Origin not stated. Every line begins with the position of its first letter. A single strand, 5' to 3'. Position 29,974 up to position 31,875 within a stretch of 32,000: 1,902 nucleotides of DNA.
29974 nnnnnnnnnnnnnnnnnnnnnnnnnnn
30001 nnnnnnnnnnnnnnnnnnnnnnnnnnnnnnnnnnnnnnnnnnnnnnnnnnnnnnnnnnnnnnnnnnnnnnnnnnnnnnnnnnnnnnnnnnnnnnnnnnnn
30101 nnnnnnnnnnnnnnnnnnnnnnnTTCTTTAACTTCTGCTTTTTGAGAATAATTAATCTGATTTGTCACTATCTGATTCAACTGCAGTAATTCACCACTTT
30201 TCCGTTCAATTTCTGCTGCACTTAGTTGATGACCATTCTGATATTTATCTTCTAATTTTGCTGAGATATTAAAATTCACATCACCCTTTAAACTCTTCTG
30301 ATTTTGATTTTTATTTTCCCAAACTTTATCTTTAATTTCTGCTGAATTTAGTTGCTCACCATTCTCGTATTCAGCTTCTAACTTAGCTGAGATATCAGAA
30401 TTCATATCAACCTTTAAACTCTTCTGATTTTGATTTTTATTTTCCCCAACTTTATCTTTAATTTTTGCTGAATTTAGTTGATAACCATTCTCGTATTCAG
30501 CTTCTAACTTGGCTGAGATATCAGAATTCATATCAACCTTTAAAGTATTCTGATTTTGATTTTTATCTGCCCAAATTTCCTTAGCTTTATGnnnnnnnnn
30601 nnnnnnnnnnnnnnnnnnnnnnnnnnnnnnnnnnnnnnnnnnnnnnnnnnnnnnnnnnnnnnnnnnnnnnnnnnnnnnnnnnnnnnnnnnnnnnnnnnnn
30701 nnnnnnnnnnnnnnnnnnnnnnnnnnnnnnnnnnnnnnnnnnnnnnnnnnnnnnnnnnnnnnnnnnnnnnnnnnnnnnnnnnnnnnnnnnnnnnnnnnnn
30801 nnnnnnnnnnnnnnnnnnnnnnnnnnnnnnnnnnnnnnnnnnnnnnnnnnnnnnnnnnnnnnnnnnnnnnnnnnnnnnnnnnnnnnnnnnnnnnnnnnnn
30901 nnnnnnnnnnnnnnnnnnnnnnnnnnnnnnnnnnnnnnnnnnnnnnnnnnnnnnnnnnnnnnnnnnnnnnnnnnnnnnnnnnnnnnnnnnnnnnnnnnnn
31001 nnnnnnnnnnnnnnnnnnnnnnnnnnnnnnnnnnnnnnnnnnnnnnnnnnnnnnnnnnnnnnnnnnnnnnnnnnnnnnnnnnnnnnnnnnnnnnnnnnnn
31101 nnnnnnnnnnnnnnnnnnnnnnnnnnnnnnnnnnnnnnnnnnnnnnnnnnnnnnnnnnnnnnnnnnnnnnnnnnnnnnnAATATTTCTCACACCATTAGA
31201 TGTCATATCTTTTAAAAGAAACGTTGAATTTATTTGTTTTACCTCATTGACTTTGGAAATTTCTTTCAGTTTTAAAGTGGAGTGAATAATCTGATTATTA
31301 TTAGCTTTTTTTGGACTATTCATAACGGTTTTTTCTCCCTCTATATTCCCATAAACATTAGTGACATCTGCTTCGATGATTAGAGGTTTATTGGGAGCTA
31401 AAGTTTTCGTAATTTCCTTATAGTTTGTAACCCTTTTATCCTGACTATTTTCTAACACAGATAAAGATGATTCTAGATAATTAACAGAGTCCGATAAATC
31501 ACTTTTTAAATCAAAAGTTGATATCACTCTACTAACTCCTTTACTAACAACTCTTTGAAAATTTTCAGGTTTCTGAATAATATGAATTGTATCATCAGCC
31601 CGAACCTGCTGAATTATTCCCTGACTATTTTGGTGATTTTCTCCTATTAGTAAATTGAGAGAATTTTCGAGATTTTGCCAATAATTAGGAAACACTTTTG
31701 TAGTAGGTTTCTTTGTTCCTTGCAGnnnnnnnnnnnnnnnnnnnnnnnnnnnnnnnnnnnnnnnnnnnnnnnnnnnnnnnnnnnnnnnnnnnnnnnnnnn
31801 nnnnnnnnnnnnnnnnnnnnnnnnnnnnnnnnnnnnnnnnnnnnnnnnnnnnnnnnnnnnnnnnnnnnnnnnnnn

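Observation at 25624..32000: Giant (>2,122 aa) TPR scaffold fused to a ~830-aa multi-module glycosyltransferase-like C-terminus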

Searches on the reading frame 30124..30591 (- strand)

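Call 91: search_protein_families(library=pfam, proteins=[window:30124-30591:-], max_evalue=1)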
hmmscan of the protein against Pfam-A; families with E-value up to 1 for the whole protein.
window:30124-30591:- (156 aa): 9 families
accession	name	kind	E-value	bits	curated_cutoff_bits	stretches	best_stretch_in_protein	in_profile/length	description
PF02926.22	THUMP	-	0.0039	18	20.6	1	6-64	14-64/84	THUMP domain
PF14334.11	DUF4390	-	0.049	13.6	27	0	84-124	4-43/161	Domain of unknown function (DUF4390)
PF01777.24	Ribosomal_L27e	-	0.059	13.9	24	0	37-79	34-75/85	Ribosomal L27e protein family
PF23464.1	WWE_3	-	0.1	13.3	24.5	0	22-41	13-32/84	WWE domain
PF21226.3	MalQ_N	-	0.12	13.2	24.1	0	54-125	10-76/91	MalQ N-terminal beta sandwich domain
PF14039.11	YusW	-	0.13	13.2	27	0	59-99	5-43/92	YusW-like protein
PF09654.15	DUF2396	-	0.18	12.4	21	0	85-137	48-100/157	Protein of unknown function (DUF2396)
PF04442.19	CtaG_Cox11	-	0.21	12.1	25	1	43-117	20-96/148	Cytochrome c oxidase assembly protein CtaG/Cox11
PF07790.16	Pilin_N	-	0.76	11.1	25.2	0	51-87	34-70/78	Archaeal Type IV pilin, N-terminal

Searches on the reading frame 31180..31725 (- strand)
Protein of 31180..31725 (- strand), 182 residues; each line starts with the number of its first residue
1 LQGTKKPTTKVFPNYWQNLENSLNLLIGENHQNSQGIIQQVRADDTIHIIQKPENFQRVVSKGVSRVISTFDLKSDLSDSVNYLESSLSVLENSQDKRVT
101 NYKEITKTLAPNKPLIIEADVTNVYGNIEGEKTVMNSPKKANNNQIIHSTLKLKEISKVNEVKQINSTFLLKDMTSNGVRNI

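Call 91: search_protein_families(library=pfam, proteins=[window:31180-31725:-], max_evalue=1)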
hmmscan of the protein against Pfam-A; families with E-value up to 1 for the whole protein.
window:31180-31725:- (182 aa): 3 families
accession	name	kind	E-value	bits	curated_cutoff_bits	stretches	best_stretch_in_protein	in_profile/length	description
PF01017.26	STAT_alpha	-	0.0088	16.5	27.5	1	76-170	6-80/167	STAT transcription factor, coiled-coil domain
PF15746.10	TMEM215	-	0.072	13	27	1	30-99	126-195/225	TMEM215 family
PF24988.1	NEW1_HB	-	0.46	11.1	27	0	14-42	51-81/87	NEW1 helical bundle domain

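Call 94: find_homologous_proteins(query=window:31180-31725:-, max_evalue=0.001)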
Query window:31180-31725:- (182 aa): 1 proteins with E <= 0.001 among 45 candidates.
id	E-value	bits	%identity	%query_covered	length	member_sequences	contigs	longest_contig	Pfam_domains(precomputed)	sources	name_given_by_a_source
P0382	7.2e-41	158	100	42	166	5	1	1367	PF13414.13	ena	-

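Call 95: find_encoding_contigs(protein=P0382, flank=10000, max_places=5)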
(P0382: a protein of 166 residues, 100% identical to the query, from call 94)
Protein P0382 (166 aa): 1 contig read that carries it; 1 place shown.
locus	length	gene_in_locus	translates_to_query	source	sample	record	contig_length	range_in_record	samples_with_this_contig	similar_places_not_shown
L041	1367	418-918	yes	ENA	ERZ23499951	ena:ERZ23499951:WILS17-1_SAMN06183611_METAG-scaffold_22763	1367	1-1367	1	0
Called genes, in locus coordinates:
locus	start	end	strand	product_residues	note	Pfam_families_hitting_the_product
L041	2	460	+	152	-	?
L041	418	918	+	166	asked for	PF13414:TPR_11 (weak)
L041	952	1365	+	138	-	?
